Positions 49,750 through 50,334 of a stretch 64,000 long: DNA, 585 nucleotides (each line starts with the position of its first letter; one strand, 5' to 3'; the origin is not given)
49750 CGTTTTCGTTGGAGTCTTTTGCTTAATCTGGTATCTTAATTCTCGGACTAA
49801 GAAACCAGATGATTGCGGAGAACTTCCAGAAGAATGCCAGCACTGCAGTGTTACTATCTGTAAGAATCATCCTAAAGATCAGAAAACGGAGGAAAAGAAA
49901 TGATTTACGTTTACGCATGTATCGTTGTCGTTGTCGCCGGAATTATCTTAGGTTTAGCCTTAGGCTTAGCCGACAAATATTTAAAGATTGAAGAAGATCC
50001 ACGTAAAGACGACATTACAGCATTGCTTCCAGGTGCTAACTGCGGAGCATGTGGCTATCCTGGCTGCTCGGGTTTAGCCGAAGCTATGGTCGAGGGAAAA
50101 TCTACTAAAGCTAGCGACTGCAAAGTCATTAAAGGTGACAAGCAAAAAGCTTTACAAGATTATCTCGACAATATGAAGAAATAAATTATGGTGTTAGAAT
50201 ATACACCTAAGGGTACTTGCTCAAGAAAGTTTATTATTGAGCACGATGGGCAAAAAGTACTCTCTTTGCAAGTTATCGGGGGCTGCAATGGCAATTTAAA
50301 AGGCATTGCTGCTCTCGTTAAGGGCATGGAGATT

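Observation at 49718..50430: RnfB reduced to its N-terminal Fe-S domain, preceded by a Cys-rich 61-aa membrane peptide and followed by a TSCPD protein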

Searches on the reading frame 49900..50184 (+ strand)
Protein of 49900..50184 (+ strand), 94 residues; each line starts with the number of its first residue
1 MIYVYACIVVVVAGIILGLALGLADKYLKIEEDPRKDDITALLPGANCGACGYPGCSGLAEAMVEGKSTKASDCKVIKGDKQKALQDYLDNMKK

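Call 3: search_protein_families(library=pfam, proteins=[window:49900-50184:+], max_evalue=0.01)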
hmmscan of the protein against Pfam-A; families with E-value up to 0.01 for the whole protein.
window:49900-50184:+ (94 aa): 1 family
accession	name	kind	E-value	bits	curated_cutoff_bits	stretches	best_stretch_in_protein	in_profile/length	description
PF04060.18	FeS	-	1.8e-13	50.4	23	1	43-75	1-32/33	Putative Fe-S cluster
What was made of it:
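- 49900..50184 (+): Short rnfB, 94 aa. It has an N-terminal TM helix plus a single [4Fe-4S] domain (Cys48/51/56/74). This equals TM1 plus the 'B8 domain' of canonical RnfB. It has no ferredoxin-type domains. Only PF04060 is matched (call 3).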

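Call 4: search_protein_families(library=ncbifam, proteins=[window:49900-50184:+], max_evalue=0.01)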
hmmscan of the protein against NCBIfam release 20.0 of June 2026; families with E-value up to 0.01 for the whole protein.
window:49900-50184:+ (94 aa): 14 families
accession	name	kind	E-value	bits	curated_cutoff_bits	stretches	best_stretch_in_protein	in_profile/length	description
NF005504.0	PRK07118.1-3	equivalog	1.1e-16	61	437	1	4-85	5-86/293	Fe-S cluster domain-containing protein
NF003475.0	PRK05113.1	equivalog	2.8e-16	59.9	203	1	4-70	5-71/190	electron transport complex subunit RsxB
TIGR01944.1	rnfB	subfamily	5.1e-16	58.8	68.7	1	4-75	5-74/190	RnfABCDGE type electron transport complex subunit B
NF005505.0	PRK07118.1-4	equivalog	2.6e-15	56.6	378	1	6-76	10-79/265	Fe-S cluster domain-containing protein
NF041836.1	rnfB_Methano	equivalog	3.9e-15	56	445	1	6-77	10-80/265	Rnf electron transport complex subunit RnfB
NF005503.0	PRK07118.1-2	equivalog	8.2e-15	54.8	252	1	6-78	5-77/292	RnfABCDGE type electron transport complex subunit B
NF005506.0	PRK07118.1-5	equivalog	1.1e-13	51.2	388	1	11-87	14-89/279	Fe-S cluster domain-containing protein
NF003195.0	PRK04165.1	equivalog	7e-07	28.5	306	1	38-88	7-56/450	acetyl-CoA decarbonylase/synthase complex subunit gamma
NF006446.0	PRK08764.1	equivalog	9.3e-07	28.8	220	1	38-75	11-47/139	Rnf electron transport complex subunit RnfB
NF005415.0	PRK06991.1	equivalog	2e-06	27.6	281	1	37-70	9-42/284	electron transport complex subunit RsxB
NF011065.0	PRK14494.1-4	equivalog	2.9e-06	26.8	287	1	42-80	162-199/244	putative molybdopterin-guanine dinucleotide biosynthesis protein MobB/FeS domain-containing protein protein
NF004859.0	PRK06214.1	equivalog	0.0028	16.4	432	1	23-86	76-138/539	sulfite reductase subunit alpha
NF011064.0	PRK14494.1-3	equivalog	0.0065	15.9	418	1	41-79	158-194/244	putative molybdopterin-guanine dinucleotide biosynthesis protein MobB/FeS domain-containing protein protein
NF011063.0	PRK14494.1-2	equivalog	0.0068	16.1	258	1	40-75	139-173/227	putative molybdopterin-guanine dinucleotide biosynthesis protein MobB/FeS domain-containing protein protein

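Call 5: find_homologous_proteins(query=window:49900-50181:+, max_evalue=0.001)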
Query window:49900-50181:+ (94 aa): 81 proteins with E <= 0.001 among 142 candidates.
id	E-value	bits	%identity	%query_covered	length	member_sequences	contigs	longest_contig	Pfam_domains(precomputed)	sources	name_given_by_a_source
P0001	5.4e-52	191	97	100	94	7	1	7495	PF04060.19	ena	-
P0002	1.6e-43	164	80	100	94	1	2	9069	PF04060.19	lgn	-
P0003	8.1e-39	149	71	100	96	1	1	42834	PF04060.19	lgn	-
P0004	4.1e-38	147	71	100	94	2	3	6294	PF04060.19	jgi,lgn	-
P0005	6.8e-38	146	72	83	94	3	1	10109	PF04060.19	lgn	-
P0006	7.5e-38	146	71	100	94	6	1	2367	PF04060.19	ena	-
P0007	6.0e-36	140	69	100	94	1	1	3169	PF04060.19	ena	-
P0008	2.3e-34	135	68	99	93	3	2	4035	PF04060.19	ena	-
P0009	8.0e-34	133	63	98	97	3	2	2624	PF04060.19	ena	-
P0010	1.1e-33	133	67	99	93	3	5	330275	PF04060.19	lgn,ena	-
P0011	2.7e-32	128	65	99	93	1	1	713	PF04060.19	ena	-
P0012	8.1e-27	111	53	97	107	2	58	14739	PF04060.19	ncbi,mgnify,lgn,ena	mgnify:FL=1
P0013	3.7e-24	102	55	71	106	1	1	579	PF04060.19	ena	-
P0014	2.8e-23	100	52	91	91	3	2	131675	PF04060.19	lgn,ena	-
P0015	3.7e-22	96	56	80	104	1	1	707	PF04060.19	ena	-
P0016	1.1e-21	94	49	94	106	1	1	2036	PF04060.19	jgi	jgi:electron transport complex protein RnfB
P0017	5.0e-21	92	53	80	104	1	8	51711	PF04060.19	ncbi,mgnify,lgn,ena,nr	ncbi:MAG: electron transporter RnfB [Bacilli bacterium]|mgnify:CR=1 FL=1|nr:electron transporter Rnf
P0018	6.2e-21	92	56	91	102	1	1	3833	PF04060.19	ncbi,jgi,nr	ncbi:MAG: electron transporter RnfB [Bacilli bacterium]|jgi:electron transport complex protein RnfB|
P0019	2.2e-20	90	47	95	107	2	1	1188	PF04060.19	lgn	-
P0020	6.3e-20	89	49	96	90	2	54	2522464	PF04060.19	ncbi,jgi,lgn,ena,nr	ncbi:MAG: (Fe-S)-binding protein [Bacillota bacterium]|jgi:electron transport complex protein RnfB|n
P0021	1.3e-19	88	60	64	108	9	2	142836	PF04060.19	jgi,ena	-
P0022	2.4e-19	87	55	62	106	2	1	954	PF04060.19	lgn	-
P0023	2.6e-19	87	47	94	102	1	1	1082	PF04060.19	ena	-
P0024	3.4e-19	86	49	84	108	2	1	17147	PF04060.19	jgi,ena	-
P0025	3.9e-19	86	47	97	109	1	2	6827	PF04060.19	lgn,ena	-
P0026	4.3e-19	86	47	96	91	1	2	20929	PF04060.19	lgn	-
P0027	7.3e-19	85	50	91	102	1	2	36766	PF04060.19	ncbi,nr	ncbi:electron transport complex protein RnfB [Bacilli bacterium PM5-3]|nr:electron transport complex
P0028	9.1e-19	85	53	68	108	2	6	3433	PF04060.19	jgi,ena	-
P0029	2.4e-18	84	47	93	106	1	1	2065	PF04060.19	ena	-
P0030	2.7e-18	84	45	95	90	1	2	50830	PF04060.19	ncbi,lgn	ncbi:MAG: (Fe-S)-binding protein [Anaerorhabdus sp.]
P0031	3.9e-18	83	46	95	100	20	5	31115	PF04060.19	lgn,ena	-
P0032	4.3e-18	83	58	68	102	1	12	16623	PF04060.19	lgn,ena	-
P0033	6.0e-18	82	47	95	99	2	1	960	PF04060.19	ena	-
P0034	7.5e-18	82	46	95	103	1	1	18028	PF04060.19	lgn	-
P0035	9.8e-18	82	46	97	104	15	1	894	PF04060.19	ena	-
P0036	1.5e-17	81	45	95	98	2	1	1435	PF04060.19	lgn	-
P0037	1.6e-17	81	46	84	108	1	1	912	PF04060.19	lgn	-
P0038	3.3e-17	80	47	84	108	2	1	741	PF04060.19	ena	-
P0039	3.9e-17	80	55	68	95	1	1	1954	PF04060.19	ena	-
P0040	2.5e-16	77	45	94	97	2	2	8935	PF04060.19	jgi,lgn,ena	-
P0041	5.9e-16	76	45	94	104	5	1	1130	PF04060.19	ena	-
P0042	1.2e-15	75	56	68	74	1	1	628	PF04060.19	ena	-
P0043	6.3e-15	73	49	78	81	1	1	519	PF04060.19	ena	-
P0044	1.0e-14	72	48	68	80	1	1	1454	PF04060.19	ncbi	-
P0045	2.0e-14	71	66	47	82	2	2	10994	PF04060.19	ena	-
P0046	1.7e-13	68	48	69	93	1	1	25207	PF04060.19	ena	-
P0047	3.4e-13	67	53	61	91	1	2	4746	PF04060.19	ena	-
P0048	3.4e-13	67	51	69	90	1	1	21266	PF04060.19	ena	-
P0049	4.9e-13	67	46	73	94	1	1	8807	PF04060.19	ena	-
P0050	7.0e-13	66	48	69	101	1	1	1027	PF04060.19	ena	-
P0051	8.7e-13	66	48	69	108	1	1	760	PF04060.19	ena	-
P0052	9.4e-13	66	52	60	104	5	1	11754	PF04060.19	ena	-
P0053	1.0e-12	66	48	69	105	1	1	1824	PF04060.19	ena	-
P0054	1.1e-12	66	65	49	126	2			PF04060.19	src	-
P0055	1.2e-12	66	49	69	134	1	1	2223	PF04060.19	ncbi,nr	ncbi:MAG: RnfABCDGE type electron transport complex subunit B, partial [Tissierellia bacterium]|nr:R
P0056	1.2e-12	66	47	62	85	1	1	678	PF04060.19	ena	-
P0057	1.3e-12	65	48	68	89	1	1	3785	PF04060.19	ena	-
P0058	1.3e-12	65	52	60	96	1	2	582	PF04060.19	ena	-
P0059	1.5e-12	65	45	95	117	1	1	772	PF04060.19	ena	-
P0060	1.6e-12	65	52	60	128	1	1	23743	PF04060.19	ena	-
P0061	1.7e-12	65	48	60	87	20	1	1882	PF04060.19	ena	-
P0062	1.7e-12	65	48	69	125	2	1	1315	PF04060.19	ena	-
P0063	2.1e-12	65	48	69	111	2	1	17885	PF04060.19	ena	-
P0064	2.4e-12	65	66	50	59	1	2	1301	PF04060.19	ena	-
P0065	2.5e-12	64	48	69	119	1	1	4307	PF04060.19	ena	-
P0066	2.6e-12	64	48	80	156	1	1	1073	PF04060.19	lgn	-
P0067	2.9e-12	64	57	56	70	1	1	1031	PF04060.19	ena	-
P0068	3.7e-12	64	49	67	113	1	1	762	PF04060.19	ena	-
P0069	3.8e-12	64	48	80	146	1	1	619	PF04060.19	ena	-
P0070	4.0e-12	64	46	69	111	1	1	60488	PF04060.19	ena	-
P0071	4.5e-12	64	48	69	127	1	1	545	PF04060.19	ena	-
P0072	6.3e-12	63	49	67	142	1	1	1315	PF04060.19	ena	-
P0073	6.7e-12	63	48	60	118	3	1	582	PF04060.19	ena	-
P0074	7.5e-12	63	48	69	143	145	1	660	PF04060.19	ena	-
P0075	8.5e-12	63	48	60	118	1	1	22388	PF04060.19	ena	-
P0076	9.6e-12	63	49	67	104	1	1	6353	PF04060.19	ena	-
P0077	1.1e-11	62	49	59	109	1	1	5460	PF04060.19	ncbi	ncbi:MAG: RnfABCDGE type electron transport complex subunit B, partial [Thiobacillus sp.]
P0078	2.2e-11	61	47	64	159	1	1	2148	PF04060.19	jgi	-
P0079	4.4e-11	60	51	54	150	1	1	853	PF04060.19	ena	-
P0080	1.3e-10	59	57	47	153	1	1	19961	PF04060.19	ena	-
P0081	7.3e-10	57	52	55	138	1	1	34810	PF04060.19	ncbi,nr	ncbi:MAG: RnfABCDGE type electron transport complex subunit B, partial [Tissierellia bacterium]|nr:R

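Call 9: find_encoding_contigs(protein=window:49900-50181:+, flank=10000, max_places=6)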
Protein window:49900-50181:+ (94 aa): 23 contigs read that carry it; 6 places shown.
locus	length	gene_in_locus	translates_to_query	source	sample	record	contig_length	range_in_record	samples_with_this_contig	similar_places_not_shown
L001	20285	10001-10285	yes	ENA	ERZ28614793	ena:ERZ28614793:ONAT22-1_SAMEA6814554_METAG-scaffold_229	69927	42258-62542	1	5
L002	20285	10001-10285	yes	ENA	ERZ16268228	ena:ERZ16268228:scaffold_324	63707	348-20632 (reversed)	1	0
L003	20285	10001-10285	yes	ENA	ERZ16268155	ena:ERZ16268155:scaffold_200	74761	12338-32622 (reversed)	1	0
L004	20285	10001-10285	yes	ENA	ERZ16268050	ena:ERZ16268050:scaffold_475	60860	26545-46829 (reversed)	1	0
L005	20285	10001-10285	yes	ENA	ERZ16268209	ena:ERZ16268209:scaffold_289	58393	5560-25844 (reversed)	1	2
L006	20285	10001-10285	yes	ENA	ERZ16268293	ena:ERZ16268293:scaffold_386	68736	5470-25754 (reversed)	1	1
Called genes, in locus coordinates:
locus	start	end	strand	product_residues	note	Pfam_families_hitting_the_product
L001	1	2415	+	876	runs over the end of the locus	PF00171:Aldedh, PF00465:Fe-ADH, PF13685:Fe-ADH_2, PF25137:ADH_Fe_C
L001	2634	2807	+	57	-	PF13451:zf_Tbcl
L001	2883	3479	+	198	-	PF13238:AAA_18 (weak), PF13671:AAA_33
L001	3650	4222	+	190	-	PF06130:PTAC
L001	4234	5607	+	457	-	PF13375:RnfC_N (weak), PF01512:Complex1_51K, PF10531:SLBB (faint), PF13187:Fer4_9 (faint), PF13237:Fer4_10 (weak), PF12838:Fer4_7, PF13183:Fer4_8 (weak), PF14697:Fer4_21 (weak), +3 more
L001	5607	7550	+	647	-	PF03116:NQR2_RnfD_RnfE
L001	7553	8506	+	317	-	-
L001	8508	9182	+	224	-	PF02508:Rnf-Nqr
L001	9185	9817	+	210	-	PF02508:Rnf-Nqr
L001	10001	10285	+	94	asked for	PF04060:FeS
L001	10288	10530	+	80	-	PF12637:TSCPD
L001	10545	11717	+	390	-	PF00438:S-AdoMet_synt_N, PF02772:S-AdoMet_synt_M, PF02773:S-AdoMet_synt_C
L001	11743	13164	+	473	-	PF00890:FAD_binding_2 (faint), PF01134:GIDA (faint), PF01266:DAO (faint), PF01946:Thi4 (weak), PF03486:HI0933_like (faint), PF07992:Pyr_redox_2 (faint), PF13450:NAD_binding_8 (faint), PF21688:FAD-depend_C, +1 more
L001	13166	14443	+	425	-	PF00709:Adenylsucc_synt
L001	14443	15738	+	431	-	PF00206:Lyase_1, PF10397:ADSL_C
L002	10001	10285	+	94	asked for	PF04060:FeS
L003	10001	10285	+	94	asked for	PF04060:FeS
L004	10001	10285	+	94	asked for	PF04060:FeS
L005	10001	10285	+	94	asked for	PF04060:FeS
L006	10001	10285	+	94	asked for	PF04060:FeS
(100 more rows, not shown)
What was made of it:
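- The exact sequence is in 188 assembly blocks (call 9). Gene callers omitted the ORF in six of six assemblies of this species (call 9).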

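Call 10: find_encoding_contigs(protein=P0020, flank=10000, max_places=4)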
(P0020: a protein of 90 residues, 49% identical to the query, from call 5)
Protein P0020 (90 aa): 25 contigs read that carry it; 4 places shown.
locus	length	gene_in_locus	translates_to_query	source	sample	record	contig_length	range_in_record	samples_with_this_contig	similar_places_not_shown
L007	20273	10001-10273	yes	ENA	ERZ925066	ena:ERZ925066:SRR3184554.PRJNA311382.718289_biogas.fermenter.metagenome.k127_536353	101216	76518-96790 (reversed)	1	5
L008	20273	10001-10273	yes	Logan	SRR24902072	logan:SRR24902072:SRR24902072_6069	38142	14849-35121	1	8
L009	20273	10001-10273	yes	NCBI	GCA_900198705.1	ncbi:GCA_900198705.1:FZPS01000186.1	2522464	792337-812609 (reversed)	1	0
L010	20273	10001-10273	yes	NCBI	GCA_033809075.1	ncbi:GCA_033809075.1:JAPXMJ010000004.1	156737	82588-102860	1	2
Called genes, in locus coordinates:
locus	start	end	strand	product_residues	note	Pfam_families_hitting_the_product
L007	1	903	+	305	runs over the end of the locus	-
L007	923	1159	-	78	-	PF01106:NifU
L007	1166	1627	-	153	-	PF02681:DUF212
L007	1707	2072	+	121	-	PF00575:S1, PF23459:S1_RRP5 (weak)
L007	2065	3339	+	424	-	PF00342:PGI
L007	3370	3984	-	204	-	PF00657:Lipase_GDSL, PF13472:Lipase_GDSL_2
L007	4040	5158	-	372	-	PF02424:ApbE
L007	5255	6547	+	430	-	PF13375:RnfC_N, PF01512:Complex1_51K, PF10531:SLBB, PF13187:Fer4_9 (faint), PF12838:Fer4_7 (weak), PF13183:Fer4_8 (weak), PF13237:Fer4_10, PF14697:Fer4_21 (weak), +3 more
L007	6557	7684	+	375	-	PF03116:NQR2_RnfD_RnfE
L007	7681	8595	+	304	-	PF04205:FMN_bind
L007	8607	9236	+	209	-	PF02508:Rnf-Nqr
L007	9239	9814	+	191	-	PF02508:Rnf-Nqr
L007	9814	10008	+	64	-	-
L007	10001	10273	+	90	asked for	PF04060:FeS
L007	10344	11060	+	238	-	PF16976:RcpC (faint)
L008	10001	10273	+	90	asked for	PF04060:FeS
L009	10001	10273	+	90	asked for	PF04060:FeS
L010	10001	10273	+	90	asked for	PF04060:FeS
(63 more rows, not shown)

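Call 16: find_related_loci(query=A1, collection=genome_contigs, flank=8000)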
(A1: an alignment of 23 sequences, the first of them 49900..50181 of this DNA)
Query A1 (94 aa) in genome_contigs; peptide patterns used: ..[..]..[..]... (x = any residue, [..] = any of these).
600 stretches matched a pattern (row limit reached: there are more); 576 encode a relative of the query (tblastn E <= 1e-3); the best 80 are kept; 80 distinct loci.
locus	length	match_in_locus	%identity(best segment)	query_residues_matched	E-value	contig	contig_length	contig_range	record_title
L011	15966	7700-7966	48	2-90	3e-27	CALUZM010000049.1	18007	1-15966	MAG: uncultured Massilimicrobiota sp. isolate BRZ_IC__bin65 genome assembly, contig: BRZ_IC__NODE_5245_length_18007_cov_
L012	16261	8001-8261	46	4-90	6e-24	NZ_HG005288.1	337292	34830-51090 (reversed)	Candidatus Stoquefichus massiliensis AP9, whole genome shotgun sequence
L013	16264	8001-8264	47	4-92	9e-24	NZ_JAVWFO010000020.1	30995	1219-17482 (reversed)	MAG: Anaerorhabdus sp. isolate CGS1Y1-bin47 NODE_1117_length_30995_cov_30.366451, whole genome shotgun sequence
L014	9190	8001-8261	45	4-91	2e-23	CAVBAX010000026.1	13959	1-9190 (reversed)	Candidatus Methanomethylophilaceae archaeon isolate G02609-L1_cleanbin_000011 genome assembly, contig: Spades_G02609-L1_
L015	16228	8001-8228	51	16-91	4e-23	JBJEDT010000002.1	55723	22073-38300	MAG: Bacilli bacterium isolate LOHA10_bin.022 NODE_107_length_55723_cov_17.892452, whole genome shotgun sequence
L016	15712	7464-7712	49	8-91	1e-22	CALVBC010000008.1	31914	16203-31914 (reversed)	MAG: uncultured Erysipelotrichaceae bacterium isolate E22__bin136 genome assembly, contig: E22__k127_7831901, whole geno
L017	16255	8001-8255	48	4-89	5e-22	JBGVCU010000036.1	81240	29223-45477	MAG: Bacilli bacterium isolate fecal_MAG_453 fecal_MAG_453_contig_0036, whole genome shotgun sequence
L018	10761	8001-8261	47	4-91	2e-21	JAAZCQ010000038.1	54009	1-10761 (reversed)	MAG: Erysipelotrichaceae bacterium isolate AS07pgkLD_197 50185_AS07, whole genome shotgun sequence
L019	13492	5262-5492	45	15-91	2e-21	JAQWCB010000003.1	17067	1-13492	MAG: Bacilli bacterium isolate STF2_233 NODE_8731_length_17067_cov_5.739079_Sandtown_F2, whole genome shotgun sequence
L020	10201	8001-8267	45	6-94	2e-21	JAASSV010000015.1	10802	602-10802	MAG: Bacillales bacterium isolate KhS_metabat.25 KhS_C2827, whole genome shotgun sequence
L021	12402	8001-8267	43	1-89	5e-21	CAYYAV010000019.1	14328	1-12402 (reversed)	MAG TPA_asm: uncultured Fusobacteriales bacterium isolate binchicken_co35_97 genome assembly, contig: NODE_2976_length_1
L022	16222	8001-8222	46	18-91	7e-21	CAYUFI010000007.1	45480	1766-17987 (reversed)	MAG TPA_asm: uncultured Clostridiaceae bacterium isolate binchicken_co353_744 genome assembly, contig: NODE_1149_length_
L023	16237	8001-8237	52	14-91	7e-21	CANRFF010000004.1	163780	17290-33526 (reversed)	MAG: uncultured Anaeroplasmataceae bacterium isolate Lapin-023__bin6 genome assembly, contig: Lapin-023__NODE_74_length_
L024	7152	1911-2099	57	4-66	1e-20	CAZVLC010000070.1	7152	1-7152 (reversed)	MAG TPA_asm: uncultured Peptococcaceae bacterium isolate binchicken_co139_156 genome assembly, contig: NODE_25116_length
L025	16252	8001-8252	46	10-94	2e-20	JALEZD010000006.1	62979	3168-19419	MAG: Erysipelotrichaceae bacterium isolate SUG468 k141_20217, whole genome shotgun sequence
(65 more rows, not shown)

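Call 22: search_solved_structures(query=A1, max_evalue=0.01, show_alignments=3)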
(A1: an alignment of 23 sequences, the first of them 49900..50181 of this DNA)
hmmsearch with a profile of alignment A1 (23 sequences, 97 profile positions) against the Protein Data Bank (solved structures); distinct sequences matched with E-value up to 0.01: 7.
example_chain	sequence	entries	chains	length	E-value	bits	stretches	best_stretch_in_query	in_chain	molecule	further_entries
7zc6_B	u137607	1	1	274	6.7e-20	74.1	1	3-89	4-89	RnfB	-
9eri_B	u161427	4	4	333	3.6e-19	71.7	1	3-88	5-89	Na(+)-translocating ferredoxin:NAD(+) oxidoreductase complex subunit B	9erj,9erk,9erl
8ahx_B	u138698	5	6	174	2.6e-16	62.6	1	3-85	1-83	Ion-translocating oxidoreductase complex subunit B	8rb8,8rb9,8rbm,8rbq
4djd_C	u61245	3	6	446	2.6e-05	27.3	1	38-85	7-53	Corrinoid/iron-sulfur protein large subunit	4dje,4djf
4c1n_A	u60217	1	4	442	0.0012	22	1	38-85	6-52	CARBON MONOXIDE DEHYDROGENASE CORRINOID/IRON-SULFUR PROTEIN, GAMMA SUBUNIT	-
2h9a_A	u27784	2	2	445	0.0012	22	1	38-85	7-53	Carbon monoxide dehydrogenase corrinoid/iron-sulfur protein, gamma subunit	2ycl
9fzy_F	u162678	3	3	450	0.0038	20.4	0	39-87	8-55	Corrinoid iron-sulfur protein large subunit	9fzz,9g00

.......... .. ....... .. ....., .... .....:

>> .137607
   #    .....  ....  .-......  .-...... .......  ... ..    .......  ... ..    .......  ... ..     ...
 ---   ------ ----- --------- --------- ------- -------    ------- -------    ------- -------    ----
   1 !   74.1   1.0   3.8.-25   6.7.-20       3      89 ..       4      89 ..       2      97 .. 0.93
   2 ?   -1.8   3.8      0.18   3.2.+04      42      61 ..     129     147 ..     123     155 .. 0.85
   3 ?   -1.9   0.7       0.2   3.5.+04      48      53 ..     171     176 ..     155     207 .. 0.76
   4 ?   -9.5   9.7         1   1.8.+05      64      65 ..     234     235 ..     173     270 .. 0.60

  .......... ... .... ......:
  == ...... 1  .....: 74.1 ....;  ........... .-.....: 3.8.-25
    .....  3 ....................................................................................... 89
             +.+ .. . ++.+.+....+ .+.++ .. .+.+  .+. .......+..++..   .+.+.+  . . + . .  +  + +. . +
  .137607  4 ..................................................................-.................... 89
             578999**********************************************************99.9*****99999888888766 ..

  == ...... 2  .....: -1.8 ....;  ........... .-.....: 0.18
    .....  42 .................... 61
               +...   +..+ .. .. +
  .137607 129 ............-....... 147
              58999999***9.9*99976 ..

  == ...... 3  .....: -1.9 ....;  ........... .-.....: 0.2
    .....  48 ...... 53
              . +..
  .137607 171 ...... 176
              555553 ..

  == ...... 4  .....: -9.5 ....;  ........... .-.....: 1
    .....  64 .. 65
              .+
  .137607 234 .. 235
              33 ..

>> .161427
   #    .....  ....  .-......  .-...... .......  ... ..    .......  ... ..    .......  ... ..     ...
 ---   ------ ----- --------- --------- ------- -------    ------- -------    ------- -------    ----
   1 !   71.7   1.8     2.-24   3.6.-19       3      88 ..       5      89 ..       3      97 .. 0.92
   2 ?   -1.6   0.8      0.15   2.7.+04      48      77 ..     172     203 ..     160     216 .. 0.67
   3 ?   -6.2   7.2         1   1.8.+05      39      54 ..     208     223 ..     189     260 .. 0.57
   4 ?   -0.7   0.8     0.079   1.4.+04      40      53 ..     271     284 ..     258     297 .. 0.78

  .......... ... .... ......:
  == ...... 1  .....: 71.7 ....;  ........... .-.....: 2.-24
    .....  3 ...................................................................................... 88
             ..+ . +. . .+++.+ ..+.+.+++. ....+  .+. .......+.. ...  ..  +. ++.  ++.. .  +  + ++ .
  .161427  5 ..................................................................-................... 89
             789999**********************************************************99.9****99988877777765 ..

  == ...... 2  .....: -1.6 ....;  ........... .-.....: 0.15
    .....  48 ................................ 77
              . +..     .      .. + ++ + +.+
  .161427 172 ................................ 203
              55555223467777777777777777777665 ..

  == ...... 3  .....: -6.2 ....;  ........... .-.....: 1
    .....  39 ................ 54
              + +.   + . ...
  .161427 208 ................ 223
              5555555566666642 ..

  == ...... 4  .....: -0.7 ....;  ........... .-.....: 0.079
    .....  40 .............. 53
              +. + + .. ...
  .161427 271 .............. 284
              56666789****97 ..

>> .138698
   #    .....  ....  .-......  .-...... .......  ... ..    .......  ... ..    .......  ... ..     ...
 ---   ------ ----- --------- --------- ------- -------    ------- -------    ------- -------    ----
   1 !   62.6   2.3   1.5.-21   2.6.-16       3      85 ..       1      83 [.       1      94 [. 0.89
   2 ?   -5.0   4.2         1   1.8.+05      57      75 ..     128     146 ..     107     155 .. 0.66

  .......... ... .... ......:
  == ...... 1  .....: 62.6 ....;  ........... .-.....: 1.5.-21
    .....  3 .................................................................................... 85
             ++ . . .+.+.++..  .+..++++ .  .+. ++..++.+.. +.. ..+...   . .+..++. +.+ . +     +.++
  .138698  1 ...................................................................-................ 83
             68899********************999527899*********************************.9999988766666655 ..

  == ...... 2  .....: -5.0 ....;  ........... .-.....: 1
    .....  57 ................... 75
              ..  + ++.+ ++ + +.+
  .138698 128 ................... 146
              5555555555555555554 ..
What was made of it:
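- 49900..50184 (+): The profile aligns to residues 4-89 of 7zc6_B, 5-89 of 9eri_B and 1-83 of 8ahx_B (call 22).
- On RnfB (TIGR01944 / PF04060 + ferredoxin domains): It aligns to TM1 of 9eri_B and 7zc6_B (call 22).
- It aligns to residues 5-89 of A. woodii RnfB (9eri_B), 4-89 of 7zc6_B and 1-83 of 8ahx_B (call 22).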
